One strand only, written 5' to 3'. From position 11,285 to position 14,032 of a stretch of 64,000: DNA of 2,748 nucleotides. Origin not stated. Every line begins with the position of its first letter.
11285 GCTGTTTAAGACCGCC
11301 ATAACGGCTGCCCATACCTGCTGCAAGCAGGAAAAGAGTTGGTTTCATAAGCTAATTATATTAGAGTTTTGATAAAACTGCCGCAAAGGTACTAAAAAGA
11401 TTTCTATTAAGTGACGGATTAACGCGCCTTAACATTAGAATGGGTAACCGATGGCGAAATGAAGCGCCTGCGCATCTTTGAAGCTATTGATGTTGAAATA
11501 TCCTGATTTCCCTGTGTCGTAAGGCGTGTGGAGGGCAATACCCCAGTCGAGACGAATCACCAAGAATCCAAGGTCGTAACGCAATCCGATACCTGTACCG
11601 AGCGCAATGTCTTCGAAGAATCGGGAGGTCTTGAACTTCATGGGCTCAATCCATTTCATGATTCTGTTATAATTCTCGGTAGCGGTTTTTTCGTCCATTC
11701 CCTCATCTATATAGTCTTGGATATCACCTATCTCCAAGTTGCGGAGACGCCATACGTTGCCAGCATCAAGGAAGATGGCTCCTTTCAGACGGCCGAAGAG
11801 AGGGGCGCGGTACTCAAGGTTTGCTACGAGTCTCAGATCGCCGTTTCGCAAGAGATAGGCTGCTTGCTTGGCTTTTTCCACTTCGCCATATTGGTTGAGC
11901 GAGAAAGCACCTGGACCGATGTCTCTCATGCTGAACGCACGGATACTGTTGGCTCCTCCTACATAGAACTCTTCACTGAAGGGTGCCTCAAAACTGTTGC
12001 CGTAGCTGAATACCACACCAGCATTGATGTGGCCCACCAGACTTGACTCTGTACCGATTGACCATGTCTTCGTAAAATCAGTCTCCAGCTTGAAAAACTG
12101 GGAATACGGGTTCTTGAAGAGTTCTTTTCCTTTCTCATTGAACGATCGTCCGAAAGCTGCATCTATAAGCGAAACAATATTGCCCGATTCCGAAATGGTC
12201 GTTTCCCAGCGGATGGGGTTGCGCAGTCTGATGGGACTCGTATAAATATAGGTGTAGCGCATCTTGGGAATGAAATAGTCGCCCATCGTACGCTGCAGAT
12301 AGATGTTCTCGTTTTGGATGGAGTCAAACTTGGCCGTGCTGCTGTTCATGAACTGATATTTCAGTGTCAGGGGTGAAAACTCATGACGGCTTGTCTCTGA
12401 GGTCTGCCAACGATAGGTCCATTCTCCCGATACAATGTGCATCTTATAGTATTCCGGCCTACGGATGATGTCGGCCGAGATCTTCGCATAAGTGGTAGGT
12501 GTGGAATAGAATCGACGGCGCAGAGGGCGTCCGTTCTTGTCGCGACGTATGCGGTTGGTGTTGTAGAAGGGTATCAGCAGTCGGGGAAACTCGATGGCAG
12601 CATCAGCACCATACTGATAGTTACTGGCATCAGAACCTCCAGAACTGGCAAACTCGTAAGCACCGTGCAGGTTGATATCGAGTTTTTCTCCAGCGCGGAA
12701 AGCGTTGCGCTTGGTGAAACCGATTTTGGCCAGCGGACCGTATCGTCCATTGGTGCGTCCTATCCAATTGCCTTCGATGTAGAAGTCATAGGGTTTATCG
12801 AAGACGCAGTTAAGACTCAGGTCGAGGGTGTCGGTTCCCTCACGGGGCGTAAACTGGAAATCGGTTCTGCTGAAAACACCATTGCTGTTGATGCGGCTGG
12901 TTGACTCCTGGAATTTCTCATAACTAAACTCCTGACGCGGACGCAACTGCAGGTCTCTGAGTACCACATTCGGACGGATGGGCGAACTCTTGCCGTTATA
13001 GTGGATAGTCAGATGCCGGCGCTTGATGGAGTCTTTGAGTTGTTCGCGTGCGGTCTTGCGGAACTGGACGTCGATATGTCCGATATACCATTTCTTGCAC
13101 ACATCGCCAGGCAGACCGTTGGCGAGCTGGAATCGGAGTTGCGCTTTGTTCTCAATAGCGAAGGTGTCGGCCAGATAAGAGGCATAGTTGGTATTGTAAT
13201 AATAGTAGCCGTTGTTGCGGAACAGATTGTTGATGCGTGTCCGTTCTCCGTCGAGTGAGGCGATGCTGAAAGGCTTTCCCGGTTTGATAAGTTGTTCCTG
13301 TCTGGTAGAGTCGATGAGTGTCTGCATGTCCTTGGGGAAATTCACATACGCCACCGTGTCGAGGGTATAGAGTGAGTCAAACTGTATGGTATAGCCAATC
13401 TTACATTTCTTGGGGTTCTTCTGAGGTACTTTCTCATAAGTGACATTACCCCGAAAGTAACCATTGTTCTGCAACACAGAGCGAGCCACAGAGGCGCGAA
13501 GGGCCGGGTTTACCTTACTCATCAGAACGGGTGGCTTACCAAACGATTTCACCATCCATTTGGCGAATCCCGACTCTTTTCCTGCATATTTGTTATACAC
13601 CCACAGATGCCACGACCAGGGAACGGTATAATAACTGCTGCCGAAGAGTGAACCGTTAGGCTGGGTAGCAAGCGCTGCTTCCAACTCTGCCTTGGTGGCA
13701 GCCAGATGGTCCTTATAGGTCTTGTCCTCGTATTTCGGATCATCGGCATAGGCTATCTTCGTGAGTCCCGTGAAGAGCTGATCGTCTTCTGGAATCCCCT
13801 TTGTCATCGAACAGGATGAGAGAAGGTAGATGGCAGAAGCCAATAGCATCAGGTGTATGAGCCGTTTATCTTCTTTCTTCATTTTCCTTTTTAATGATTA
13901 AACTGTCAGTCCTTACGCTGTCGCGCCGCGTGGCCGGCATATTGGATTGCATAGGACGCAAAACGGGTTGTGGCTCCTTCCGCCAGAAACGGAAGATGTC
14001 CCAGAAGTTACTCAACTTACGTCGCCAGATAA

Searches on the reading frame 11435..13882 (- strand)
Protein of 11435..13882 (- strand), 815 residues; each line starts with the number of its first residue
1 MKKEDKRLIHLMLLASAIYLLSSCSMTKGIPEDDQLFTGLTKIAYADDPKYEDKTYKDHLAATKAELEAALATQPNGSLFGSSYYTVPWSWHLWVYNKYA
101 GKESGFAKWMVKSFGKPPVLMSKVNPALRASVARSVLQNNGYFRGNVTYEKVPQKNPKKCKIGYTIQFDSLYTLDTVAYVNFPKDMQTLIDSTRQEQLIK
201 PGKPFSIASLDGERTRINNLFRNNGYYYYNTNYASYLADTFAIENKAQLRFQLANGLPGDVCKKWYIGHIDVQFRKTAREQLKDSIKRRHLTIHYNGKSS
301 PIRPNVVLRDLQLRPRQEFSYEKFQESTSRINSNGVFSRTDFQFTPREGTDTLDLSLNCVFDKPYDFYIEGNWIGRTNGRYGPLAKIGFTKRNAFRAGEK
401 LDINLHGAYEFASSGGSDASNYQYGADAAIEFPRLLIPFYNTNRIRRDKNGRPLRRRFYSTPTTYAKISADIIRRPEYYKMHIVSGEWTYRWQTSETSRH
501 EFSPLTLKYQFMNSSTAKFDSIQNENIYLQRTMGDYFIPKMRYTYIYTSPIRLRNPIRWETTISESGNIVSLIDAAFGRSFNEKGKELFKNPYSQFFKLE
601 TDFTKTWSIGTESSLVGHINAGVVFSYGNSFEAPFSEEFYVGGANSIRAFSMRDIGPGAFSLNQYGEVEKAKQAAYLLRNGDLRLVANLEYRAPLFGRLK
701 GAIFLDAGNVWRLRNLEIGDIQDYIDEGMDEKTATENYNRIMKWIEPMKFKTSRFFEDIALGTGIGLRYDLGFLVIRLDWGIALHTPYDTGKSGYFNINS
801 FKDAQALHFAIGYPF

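Call 99: search_protein_families(library=pfam, proteins=[window:11435-13882:-], max_evalue=0.00001)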
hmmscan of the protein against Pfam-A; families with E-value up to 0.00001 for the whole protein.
window:11435-13882:- (815 aa): 2 families
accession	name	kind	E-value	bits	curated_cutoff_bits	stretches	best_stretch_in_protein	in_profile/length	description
PF01103.29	Omp85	-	3.7e-23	83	24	1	594-812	153-322/325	Omp85 superfamily domain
PF07244.20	POTRA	-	3.1e-08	34.6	21.3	0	293-355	6-72/79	Surface antigen variable number repeat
